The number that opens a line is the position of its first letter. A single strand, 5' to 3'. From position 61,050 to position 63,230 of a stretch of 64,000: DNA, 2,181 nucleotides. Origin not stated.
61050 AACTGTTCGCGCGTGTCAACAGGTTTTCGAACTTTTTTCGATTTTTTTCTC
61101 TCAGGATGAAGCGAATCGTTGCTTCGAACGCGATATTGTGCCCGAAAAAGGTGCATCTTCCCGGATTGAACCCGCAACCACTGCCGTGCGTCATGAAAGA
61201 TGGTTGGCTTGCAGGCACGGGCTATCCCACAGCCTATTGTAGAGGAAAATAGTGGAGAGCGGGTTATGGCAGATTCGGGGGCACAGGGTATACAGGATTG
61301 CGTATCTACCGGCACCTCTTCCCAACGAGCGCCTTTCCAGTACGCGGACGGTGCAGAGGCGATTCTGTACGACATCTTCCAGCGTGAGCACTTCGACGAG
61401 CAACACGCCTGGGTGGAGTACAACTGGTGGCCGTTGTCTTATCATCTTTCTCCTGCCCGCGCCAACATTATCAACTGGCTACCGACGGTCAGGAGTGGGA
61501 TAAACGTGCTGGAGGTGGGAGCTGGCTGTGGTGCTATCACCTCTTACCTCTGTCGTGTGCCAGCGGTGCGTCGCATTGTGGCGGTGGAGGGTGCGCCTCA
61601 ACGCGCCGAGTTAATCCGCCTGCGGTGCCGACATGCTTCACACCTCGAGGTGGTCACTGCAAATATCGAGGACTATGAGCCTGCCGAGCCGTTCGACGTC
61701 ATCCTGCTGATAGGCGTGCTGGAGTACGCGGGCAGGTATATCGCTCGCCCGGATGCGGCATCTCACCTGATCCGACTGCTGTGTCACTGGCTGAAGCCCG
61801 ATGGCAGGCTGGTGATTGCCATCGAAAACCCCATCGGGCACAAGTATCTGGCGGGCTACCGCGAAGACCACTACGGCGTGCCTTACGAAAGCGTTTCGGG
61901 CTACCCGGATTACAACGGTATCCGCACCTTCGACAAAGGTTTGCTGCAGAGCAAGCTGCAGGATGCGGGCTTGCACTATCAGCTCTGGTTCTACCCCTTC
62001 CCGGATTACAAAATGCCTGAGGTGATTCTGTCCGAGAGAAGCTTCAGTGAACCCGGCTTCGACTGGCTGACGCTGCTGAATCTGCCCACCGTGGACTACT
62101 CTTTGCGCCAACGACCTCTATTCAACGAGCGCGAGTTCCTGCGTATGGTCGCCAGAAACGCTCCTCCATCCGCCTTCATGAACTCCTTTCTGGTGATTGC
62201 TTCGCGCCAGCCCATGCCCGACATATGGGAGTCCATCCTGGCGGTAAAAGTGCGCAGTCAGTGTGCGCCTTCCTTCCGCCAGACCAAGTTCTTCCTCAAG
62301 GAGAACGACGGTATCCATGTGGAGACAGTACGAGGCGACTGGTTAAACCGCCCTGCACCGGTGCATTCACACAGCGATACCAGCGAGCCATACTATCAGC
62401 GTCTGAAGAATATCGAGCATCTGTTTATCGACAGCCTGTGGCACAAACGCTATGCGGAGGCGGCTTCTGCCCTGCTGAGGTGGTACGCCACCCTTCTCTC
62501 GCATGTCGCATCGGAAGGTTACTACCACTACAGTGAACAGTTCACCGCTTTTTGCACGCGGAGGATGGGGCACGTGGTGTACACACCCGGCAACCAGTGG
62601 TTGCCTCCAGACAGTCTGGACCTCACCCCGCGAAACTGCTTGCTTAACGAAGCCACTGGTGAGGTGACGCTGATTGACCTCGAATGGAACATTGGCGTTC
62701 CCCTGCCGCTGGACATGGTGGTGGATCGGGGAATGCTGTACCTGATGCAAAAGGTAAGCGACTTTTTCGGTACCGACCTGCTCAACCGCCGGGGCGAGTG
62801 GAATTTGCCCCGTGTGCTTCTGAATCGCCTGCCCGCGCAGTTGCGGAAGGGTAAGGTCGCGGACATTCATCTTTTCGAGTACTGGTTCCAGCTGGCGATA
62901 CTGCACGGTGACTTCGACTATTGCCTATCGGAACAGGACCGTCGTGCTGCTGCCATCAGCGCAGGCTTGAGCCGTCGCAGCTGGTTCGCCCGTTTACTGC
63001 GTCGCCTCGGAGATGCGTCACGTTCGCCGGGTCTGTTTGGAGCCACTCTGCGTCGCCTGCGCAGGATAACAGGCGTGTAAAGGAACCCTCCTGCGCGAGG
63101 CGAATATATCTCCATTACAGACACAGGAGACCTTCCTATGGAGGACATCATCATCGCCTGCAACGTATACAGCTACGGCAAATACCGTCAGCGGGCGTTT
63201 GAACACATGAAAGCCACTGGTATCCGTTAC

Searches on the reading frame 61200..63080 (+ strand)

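Call 60: search_protein_families(library=pfam, proteins=[window:61200-63080:+], max_evalue=0.01)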
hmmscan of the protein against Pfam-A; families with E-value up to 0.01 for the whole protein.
window:61200-63080:+ (626 aa): 7 families
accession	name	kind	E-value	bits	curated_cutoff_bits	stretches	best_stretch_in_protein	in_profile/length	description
PF08242.18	Methyltransf_12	-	3.6e-08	34.5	30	1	104-204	1-98/98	Methyltransferase domain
PF13649.12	Methyltransf_25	-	3.9e-08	34.3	27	1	103-202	1-97/97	Methyltransferase domain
PF08241.18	Methyltransf_11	-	5.4e-08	33.8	21.2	1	104-206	1-95/95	Methyltransferase domain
PF13489.12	Methyltransf_23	-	1.6e-07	31.6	27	1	94-208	17-118/164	Methyltransferase domain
PF05401.17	NodS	-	2.2e-06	28.1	24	1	100-206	44-144/201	Nodulation protein S (NodS)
PF01135.25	PCMT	-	3.6e-05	24.1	20.3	1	87-216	62-180/210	Protein-L-isoaspartate(D-aspartate) O-methyltransferase (PCMT)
PF13847.12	Methyltransf_31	-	0.00018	21.7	27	1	99-207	3-110/145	Methyltransferase domain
